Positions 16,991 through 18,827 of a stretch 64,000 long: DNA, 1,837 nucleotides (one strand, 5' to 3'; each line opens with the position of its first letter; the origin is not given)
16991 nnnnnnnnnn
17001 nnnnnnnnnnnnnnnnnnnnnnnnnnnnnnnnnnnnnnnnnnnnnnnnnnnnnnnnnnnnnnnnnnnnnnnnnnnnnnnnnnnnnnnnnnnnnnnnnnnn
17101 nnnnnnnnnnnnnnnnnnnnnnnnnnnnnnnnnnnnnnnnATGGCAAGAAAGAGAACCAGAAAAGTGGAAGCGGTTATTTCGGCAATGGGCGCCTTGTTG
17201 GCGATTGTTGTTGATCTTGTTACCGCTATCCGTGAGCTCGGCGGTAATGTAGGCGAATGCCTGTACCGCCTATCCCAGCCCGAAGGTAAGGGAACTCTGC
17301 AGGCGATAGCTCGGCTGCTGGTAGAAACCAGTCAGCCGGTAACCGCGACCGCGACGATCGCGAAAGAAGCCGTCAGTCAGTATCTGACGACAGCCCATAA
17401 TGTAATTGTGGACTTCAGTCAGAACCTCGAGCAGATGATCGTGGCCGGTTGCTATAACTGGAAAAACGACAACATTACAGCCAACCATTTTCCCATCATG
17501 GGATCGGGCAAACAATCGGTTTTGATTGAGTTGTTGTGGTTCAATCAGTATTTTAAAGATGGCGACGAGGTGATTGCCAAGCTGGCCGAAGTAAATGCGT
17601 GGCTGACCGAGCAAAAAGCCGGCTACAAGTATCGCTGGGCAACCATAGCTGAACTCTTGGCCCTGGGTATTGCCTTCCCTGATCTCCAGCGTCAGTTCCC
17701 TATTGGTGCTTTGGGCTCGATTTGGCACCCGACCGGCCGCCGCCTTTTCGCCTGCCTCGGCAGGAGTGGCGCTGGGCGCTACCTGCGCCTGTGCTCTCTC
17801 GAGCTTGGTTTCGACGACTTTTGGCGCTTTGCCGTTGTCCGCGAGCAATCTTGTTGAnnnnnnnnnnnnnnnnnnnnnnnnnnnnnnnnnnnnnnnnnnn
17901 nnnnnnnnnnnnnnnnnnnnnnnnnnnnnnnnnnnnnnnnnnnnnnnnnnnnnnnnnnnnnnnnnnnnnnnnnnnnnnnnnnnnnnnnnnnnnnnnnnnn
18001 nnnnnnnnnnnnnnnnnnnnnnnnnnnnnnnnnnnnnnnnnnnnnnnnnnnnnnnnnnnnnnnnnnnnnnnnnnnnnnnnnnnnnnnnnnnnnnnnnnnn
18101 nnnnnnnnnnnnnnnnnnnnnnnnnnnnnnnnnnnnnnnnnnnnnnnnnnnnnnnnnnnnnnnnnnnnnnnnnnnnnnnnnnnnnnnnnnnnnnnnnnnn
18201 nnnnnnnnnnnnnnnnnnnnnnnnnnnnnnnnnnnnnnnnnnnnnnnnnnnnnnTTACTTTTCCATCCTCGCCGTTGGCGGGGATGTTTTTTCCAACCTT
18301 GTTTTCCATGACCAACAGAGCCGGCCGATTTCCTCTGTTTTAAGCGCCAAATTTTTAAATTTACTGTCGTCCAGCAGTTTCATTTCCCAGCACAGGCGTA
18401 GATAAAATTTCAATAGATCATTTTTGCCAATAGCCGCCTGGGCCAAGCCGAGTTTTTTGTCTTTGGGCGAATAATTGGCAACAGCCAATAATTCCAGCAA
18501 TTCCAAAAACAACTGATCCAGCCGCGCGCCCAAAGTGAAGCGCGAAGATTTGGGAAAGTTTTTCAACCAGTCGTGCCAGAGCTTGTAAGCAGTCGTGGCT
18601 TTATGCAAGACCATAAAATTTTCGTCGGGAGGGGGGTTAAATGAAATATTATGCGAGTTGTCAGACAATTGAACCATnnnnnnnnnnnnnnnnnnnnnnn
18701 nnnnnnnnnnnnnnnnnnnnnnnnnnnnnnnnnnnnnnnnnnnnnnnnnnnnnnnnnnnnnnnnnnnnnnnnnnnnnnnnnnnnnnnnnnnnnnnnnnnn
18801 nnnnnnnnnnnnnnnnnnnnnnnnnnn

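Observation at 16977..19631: Complete diversity-generating retroelement with an Avd gene on the strand opposite the TR and RT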

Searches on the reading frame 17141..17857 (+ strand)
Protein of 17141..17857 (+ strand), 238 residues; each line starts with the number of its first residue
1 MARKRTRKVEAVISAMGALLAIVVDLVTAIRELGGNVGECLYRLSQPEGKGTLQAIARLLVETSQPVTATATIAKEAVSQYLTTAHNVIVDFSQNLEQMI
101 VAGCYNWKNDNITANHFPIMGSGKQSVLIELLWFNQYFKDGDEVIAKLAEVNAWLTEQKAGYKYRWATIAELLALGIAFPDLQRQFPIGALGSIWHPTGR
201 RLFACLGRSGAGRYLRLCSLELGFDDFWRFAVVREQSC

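Call 4: search_protein_families(library=pfam, proteins=[window:17141-17857:+], max_evalue=1)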
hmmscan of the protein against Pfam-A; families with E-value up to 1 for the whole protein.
window:17141-17857:+ (238 aa): 0 families

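Call 5: search_protein_families(library=ncbifam, proteins=[window:17141-17857:+], max_evalue=1)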
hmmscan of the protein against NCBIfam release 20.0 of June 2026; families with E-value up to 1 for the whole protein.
window:17141-17857:+ (238 aa): 0 families

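Call 11: find_homologous_proteins(query=window:17141-17857:+)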
Query window:17141-17857:+ (238 aa): 49 proteins with E <= 0.001 among 1547 candidates.
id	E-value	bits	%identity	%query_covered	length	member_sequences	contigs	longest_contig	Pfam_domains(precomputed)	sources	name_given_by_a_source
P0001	1.4e-155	534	100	100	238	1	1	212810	-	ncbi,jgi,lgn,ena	ncbi:MAG: hypothetical protein WCT16_01655 [Candidatus Buchananbacteria bacterium]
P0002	2.8e-80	287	62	96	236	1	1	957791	-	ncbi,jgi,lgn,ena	ncbi:MAG: hypothetical protein WC473_01555 [Patescibacteria group bacterium]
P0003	7.4e-73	263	58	98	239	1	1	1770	-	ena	-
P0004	2.5e-68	248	56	98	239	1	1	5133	-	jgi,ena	-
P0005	1.0e-66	243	53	100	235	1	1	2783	-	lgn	-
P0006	1.7e-63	232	54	97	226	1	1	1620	-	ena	-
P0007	3.3e-62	228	48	100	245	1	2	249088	-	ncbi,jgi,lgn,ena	ncbi:MAG: hypothetical protein WC668_00310 [Patescibacteria group bacterium]|jgi:hypothetical protei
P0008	3.8e-62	228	52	100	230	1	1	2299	-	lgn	-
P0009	5.9e-61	224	53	100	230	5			-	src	-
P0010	9.9e-61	223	52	97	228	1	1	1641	-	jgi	jgi:hypothetical protein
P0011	1.2e-60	223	52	99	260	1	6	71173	-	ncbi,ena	-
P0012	2.8e-60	222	51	97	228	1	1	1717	-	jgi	-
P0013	3.5e-60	222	50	99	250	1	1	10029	-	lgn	-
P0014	4.8e-60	221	47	100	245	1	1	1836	-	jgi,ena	-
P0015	5.7e-60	221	50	97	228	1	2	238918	-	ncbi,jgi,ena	ncbi:MAG: hypothetical protein WC668_02060 [Patescibacteria group bacterium]|jgi:hypothetical protei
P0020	9.7e-57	210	47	99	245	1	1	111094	-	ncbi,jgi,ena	ncbi:MAG: hypothetical protein WCT16_02665 [Candidatus Buchananbacteria bacterium]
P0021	5.3e-55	205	47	99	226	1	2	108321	-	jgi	-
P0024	2.4e-47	180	46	96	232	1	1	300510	-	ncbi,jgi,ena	ncbi:MAG: hypothetical protein WCT16_01125 [Candidatus Buchananbacteria bacterium]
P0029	1.8e-39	154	47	66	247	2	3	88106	-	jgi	jgi:hypothetical protein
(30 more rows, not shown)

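Call 16: find_related_loci(query=A2, collection=genome_contigs, flank=10000)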
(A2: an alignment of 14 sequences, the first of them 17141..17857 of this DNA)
Query A2 (238 aa) in genome_contigs; peptide patterns used: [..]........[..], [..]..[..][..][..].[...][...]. (x = any residue, [..] = any of these).
18 stretches matched a pattern; 5 encode a relative of the query (tblastn E <= 1e-3); 5 distinct loci.
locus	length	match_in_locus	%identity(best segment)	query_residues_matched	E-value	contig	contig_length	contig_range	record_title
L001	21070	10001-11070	52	1-236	1e-70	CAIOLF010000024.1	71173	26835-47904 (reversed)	MAG: Candidatus Buchananbacteria bacterium isolate AlinenSediments_bin-3511 genome assembly, contig: bin-3511:24/72, who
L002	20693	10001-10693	50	2-238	3e-68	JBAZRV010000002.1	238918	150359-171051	MAG: Patescibacteria group bacterium isolate SO_2017_GW1_156 NODE_407_length_238918_cov_3.191913_OW334_2017, whole genom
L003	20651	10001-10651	51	5-235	6e-67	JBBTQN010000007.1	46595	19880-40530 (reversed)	MAG: Patescibacteria group bacterium isolate H43-bin053_1 H43_bin053_1_000000000007, whole genome shotgun sequence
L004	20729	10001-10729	48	1-237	1e-68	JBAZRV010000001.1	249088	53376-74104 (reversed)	MAG: Patescibacteria group bacterium isolate SO_2017_GW1_156 NODE_383_length_249088_cov_3.417367_OW334_2017, whole genom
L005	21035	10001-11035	51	5-236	6e-66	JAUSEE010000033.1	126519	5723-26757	MAG: Candidatus Buchananbacteria bacterium isolate E14_maxbin.167 E14_k141_354196, whole genome shotgun sequence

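Call 27: find_encoding_contigs(protein=P0020, flank=10000, max_places=2)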
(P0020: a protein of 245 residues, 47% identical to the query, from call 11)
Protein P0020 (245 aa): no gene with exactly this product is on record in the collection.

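Call 28: find_encoding_contigs(protein=P0024, flank=10000, max_places=2)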
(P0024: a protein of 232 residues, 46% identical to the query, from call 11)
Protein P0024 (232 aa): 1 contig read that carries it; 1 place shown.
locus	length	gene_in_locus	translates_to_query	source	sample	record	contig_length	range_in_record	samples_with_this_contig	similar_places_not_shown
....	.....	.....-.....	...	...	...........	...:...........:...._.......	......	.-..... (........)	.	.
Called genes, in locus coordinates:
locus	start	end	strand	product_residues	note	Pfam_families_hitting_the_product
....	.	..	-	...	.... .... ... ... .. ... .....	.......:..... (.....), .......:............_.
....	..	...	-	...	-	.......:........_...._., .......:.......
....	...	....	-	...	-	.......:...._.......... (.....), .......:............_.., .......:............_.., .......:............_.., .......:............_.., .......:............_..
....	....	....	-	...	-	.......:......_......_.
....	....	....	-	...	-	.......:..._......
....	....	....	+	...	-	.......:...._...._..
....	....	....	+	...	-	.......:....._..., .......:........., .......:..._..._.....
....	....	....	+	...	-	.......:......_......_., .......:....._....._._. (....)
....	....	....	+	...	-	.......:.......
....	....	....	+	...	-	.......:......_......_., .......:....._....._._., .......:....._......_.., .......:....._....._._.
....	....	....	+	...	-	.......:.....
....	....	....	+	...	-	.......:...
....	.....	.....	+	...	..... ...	-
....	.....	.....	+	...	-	?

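Call 29: find_encoding_contigs(protein=P0002, flank=10000, max_places=2)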
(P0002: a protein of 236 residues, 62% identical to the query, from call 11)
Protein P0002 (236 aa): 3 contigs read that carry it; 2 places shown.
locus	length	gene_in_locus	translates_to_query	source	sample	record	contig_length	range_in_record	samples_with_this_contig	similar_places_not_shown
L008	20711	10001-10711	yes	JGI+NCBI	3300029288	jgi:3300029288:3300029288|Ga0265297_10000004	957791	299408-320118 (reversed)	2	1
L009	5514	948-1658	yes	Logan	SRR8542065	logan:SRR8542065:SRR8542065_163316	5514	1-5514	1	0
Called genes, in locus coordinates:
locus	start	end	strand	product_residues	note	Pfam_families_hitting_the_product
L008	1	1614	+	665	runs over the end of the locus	PF22745:Nlig-Ia, PF01653:DNA_ligase_aden, PF03120:OB_DNA_ligase, PF03119:DNA_ligase_ZBD, PF12826:HHH_2, PF14520:HHH_5 (weak), PF00533:BRCT, PF12738:PTCB-BRCT (faint)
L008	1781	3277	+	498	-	PF13632:Glyco_trans_2_3 (weak)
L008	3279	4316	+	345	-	PF00535:Glycos_transf_2, PF13641:Glyco_tranf_2_3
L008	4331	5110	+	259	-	PF00535:Glycos_transf_2, PF13641:Glyco_tranf_2_3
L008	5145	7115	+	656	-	PF13196:DUF4012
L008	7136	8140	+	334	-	PF06723:MreB_Mbl, PF00022:Actin (weak), PF00012:HSP70, PF14450:FtsA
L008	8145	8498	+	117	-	-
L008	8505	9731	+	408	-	PF13439:Glyco_transf_4, PF13579:Glyco_trans_4_4 (weak), PF00534:Glycos_transf_1, PF20706:GT4-conflict, PF13692:Glyco_trans_1_4, PF13524:Glyco_trans_1_2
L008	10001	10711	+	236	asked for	-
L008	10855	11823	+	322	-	PF00579:tRNA-synt_1b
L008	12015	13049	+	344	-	PF13177:DNA_pol3_delta2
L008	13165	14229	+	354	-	PF15902:Sortilin-Vps10 (weak), PF14870:PSII_BNR (weak), PF15902:Sortilin-Vps10 (weak)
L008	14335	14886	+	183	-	PF01765:RRF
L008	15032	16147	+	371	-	PF02163:Peptidase_M50, PF00595:PDZ (weak), PF13180:PDZ_2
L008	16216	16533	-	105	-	-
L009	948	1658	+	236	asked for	-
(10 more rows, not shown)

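Call 33: predict_structure(alignment_id=A3)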
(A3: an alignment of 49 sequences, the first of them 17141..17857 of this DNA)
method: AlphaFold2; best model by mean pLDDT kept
length: 238 residues; sequences in the alignment: 49
mean_pLDDT: 92.3   pTM: 0.71
mean pLDDT of the five models: 92.3, 91.6, 90.7, 90.5, 89.7
residues with pLDDT >= 90: 186; 70-90: 39; 50-70: 13; < 50: 0
segments of 3 or more residues with pLDDT < 50: none
pLDDT, mean of each block of 10 residues (from residue 1): 79 88 94 96 94 88 64 69 94 98 98 98 98 97 98 93 97 98 95 97 96 97 96 94
secondary structure, 60 per line:
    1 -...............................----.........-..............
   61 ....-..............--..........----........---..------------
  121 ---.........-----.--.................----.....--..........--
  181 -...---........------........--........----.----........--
elements in order: H2-32 H37-45 H47-64 H66-79 E82-91 H96-103 E124-132 H141-157 E162-166 H169-178 E188-195 E202-209 E212-219 E229-236

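Call 39: find_encoding_contigs(protein=P0013, flank=6000, max_places=1)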
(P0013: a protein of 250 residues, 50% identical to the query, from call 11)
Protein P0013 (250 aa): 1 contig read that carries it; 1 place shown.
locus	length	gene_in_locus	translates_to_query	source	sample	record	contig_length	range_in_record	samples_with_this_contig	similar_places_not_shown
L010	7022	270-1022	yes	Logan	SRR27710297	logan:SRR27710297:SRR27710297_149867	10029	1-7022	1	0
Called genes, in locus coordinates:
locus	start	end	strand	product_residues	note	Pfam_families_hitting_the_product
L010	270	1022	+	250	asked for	-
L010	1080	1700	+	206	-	-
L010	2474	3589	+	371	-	PF00078:RVT_1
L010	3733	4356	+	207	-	PF02754:CCG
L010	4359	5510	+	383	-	PF02589:LUD_dom, PF13237:Fer4_10 (faint)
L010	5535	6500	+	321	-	-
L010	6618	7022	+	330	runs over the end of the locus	PF04055:Radical_SAM, PF13353:Fer4_12 (weak), PF13186:SPASM (weak)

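Call 40: find_encoding_contigs(protein=P0021, flank=6000, max_places=1)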
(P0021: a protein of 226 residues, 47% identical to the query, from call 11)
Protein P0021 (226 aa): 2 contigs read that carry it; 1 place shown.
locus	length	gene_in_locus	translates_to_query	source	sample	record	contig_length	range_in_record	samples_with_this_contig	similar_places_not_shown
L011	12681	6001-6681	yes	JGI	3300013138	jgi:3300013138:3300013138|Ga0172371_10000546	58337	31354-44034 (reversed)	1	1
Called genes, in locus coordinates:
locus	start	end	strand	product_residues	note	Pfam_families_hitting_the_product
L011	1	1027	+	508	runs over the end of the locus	PF12072:RNase_Y_N, PF00013:KH_1, PF22891:KH_PNO1_2nd (weak), PF08668:HDOD (faint), PF01966:HD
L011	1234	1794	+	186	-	PF04011:LemA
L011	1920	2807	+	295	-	PF01435:Peptidase_M48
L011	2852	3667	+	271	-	PF00149:Metallophos, PF13277:YmdB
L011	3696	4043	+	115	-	PF00216:Bac_DNA_binding, PF18291:HU-HIG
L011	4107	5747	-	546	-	PF04055:Radical_SAM, PF00583:Acetyltransf_1 (faint), PF16199:Radical_SAM_C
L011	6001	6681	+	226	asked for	-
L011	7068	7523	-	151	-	PF22296:bAvd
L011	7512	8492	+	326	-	PF00078:RVT_1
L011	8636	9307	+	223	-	-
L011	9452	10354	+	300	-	PF01209:Ubie_methyltran (faint), PF13489:Methyltransf_23, PF07021:MetW (weak), PF13847:Methyltransf_31, PF08241:Methyltransf_11, PF08242:Methyltransf_12, PF13649:Methyltransf_25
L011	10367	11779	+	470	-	PF02878:PGM_PMM_I, PF02879:PGM_PMM_II, PF02880:PGM_PMM_III, PF00408:PGM_PMM_IV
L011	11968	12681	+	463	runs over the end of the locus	PF13638:PIN_4, PF02562:PhoH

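Call 41: find_encoding_contigs(protein=P0029, flank=6000, max_places=1)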
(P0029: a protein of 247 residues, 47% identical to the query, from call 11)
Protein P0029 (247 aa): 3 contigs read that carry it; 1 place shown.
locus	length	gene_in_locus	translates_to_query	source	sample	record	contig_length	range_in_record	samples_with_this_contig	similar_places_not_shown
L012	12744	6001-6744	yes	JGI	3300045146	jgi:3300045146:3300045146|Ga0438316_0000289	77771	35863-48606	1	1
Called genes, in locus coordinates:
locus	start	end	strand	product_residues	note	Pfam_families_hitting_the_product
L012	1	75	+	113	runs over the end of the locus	-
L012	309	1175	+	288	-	PF03462:PCRF, PF00472:RF-1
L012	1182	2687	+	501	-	PF13567:DUF4131, PF03772:Competence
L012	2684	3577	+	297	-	PF00753:Lactamase_B, PF12706:Lactamase_B_2 (weak)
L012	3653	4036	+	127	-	PF00072:Response_reg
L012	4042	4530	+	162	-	PF00334:NDK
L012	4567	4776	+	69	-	-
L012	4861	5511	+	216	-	PF02163:Peptidase_M50 (weak)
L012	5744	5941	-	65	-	-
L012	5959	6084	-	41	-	-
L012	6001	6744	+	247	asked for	-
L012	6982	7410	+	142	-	PF00164:Ribosom_S12_S23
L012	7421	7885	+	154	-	PF00177:Ribosomal_S7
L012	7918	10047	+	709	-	PF00009:GTP_EFTU, PF03144:GTP_EFTU_D2, PF22042:EF-G_D2, PF14492:EFG_III, PF16658:RF3_C (weak), PF03764:EFG_IV, PF00679:EFG_C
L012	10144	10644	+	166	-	-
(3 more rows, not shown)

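Call 95: search_protein_families(library=phrogs, proteins=[window:17141-17857:+], max_evalue=0.001)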
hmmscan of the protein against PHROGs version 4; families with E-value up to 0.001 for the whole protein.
window:17141-17857:+ (238 aa): 0 families

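Call 106: fold_search(model_id=the predicted structure, library=pdb)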
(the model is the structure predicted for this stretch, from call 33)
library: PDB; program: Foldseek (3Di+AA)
matches with E <= 10: 445; with E <= 0.001: 0
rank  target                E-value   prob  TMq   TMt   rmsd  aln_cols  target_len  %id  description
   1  1sb2_B                4.9e-01  0.14  0.24  0.38   6.1       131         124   10  High resolution Structure determination of rhodocetin (released 2005-02-01)
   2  6x1i_B                4.9e-01  0.03  0.10  0.15  18.9       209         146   15  Two-Component D3 Assembly Constructed by Fusing Symmetric Oligomers to Coiled Coils (released 2021-03-03)
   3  5ddm_A                5.5e-01  0.08  0.12  0.12  11.3       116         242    9  Human DNA polymerase lambda- Apoenzyme and complex with 6 paired DNA (released 2016-02-24)
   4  5cp2_A                7.6e-01  0.07  0.12  0.12  11.1       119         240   11  Human DNA polymerase lambda L431A mutant- Apoenzyme and complex with 6 paired DNA (released 2016-02-24)
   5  9n81_c                7.6e-01  0.06  0.13  0.13  13.5       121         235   11  A gap-filling complex with Pol mu engaged in the NHEJ Pathway (released 2025-04-23)
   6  7rbf_A                8.6e-01  0.07  0.12  0.09  11.7       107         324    8  Human DNA polymerase beta crosslinked binary complex - B (released 2022-03-09)
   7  7m0e_A                8.6e-01  0.07  0.12  0.10  11.3       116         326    9  Pre-catalytic synaptic complex of DNA Polymerase Lambda with gapped DSB substrate and incoming dUMPNPP (released 2022-03-16)
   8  9n81_C                1.2e+00  0.04  0.17  0.17  13.4       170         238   12  A gap-filling complex with Pol mu engaged in the NHEJ Pathway (released 2025-04-23)
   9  8h77_C                1.3e+00  0.03  0.09  0.15  10.2        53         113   15  Hsp90-AhR-p23-XAP2 complex (released 2023-01-04)
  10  5dkw_A                1.3e+00  0.06  0.13  0.10  12.8       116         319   10  Ternary crystal structure of polymerase lambda with a GA mispair at the primer terminus with Ca2+ in the active (released 2016-02-24)
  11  7qca_LB0              1.3e+00  0.01  0.10  0.07  23.7       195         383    8  Spraguea lophii ribosome (released 2022-11-30)
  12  3whd_C                1.4e+00  0.15  0.26  0.39   5.4       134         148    8  C-type lectin, human MCL (released 2013-10-23)
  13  3c5f_MODEL_1_A        1.4e+00  0.05  0.12  0.09  12.2       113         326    7  Structure of a binary complex of the R517A Pol lambda mutant (released 2008-09-02)
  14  4k4g_M                1.5e+00  0.05  0.12  0.10  11.6       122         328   10  Ternary crystal structures of human DNA POLYMERASE LAMBDA IN COMPLEX WITH DNA AND L-DCTP. (released 2014-07-16)
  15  7ohg                  1.5e+00  0.04  0.17  0.12  20.3       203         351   10  Structure of Thermus thermophilus Rel bound to the non-hydrolasable alarmone analogue (released 2022-06-01)
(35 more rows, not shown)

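Call 107: search_solved_structures(query=A3, max_evalue=10)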
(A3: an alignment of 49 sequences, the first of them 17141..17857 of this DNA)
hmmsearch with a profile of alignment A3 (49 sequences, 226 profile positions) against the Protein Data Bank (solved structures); distinct sequences matched with E-value up to 10: 4.
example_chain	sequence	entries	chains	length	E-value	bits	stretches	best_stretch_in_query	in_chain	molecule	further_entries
5j10_A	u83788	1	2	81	0.41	13.4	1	32-94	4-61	peptide design 2L4HC2_24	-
9lp4_A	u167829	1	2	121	0.48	13.1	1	21-71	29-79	Zinc finger MYND domain-containing protein 11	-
9vc7_A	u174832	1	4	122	0.49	13.1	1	21-71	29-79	Zinc finger MYND domain-containing protein 11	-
8qaf_A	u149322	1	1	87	1.1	12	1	14-69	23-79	sc-apCC-8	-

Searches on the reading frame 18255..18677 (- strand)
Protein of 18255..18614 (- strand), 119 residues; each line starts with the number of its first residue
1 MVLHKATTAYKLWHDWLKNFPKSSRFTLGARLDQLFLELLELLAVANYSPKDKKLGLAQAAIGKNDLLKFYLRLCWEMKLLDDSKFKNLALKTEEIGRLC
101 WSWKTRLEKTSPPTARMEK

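Call 4: search_protein_families(library=pfam, proteins=[window:18255-18614:-, window:18255-18677:-], max_evalue=1)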
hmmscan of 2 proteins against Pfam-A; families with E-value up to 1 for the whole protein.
window:18255-18614:- (119 aa): 2 families
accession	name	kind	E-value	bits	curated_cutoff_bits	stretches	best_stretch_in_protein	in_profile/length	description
PF22296.2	bAvd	-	8.8e-14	52.3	40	1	10-106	11-106/107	bAvd-like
PF05635.17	23S_rRNA_IVP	-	0.06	14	33.8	1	57-99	61-103/106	23S rRNA-intervening sequence protein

window:18255-18677:- (140 aa): 2 families
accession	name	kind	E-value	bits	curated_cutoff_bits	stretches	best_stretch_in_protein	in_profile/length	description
PF22296.2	bAvd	-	1.1e-13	52.1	40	1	26-127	6-106/107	bAvd-like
PF05635.17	23S_rRNA_IVP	-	0.037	14.7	33.8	1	22-120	4-103/106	23S rRNA-intervening sequence protein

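Call 5: search_protein_families(library=ncbifam, proteins=[window:18255-18614:-], max_evalue=1)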
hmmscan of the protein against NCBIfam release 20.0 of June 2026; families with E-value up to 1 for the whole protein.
window:18255-18614:- (119 aa): 1 family
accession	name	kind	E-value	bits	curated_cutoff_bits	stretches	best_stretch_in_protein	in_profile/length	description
NF033474.1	DivGenRetAVD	equivalog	2.2e-15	56.8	80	1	2-103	3-102/104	diversity-generating retroelement protein Avd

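Call 24: search_solved_structures(query=window:18255-18614:-, max_evalue=1)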
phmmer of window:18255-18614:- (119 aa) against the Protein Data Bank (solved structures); distinct sequences matched with E-value up to 1: 0.

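Call 26: find_related_loci(query=window:18255-18614:-, collection=metagenome_contigs, flank=4000)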
Query window:18255-18614:- (119 aa) in metagenome_contigs; peptide patterns used: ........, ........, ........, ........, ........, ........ (x = any residue, [..] = any of these).
495 stretches matched a pattern; 1 encode a relative of the query (tblastn E <= 1e-3); 1 distinct loci.
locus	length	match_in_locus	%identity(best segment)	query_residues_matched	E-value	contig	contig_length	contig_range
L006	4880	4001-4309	39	9-111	7e-25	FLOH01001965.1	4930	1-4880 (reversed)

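Call 95: search_protein_families(library=phrogs, proteins=[window:18255-18614:-], max_evalue=0.001)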
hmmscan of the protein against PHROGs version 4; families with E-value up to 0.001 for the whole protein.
window:18255-18614:- (119 aa): 1 family
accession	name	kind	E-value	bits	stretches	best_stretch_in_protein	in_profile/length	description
phrog_3206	-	DNA, RNA and nucleotide metabolism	7.6e-18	65.5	1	5-108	21-125/154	Avd protein of DGR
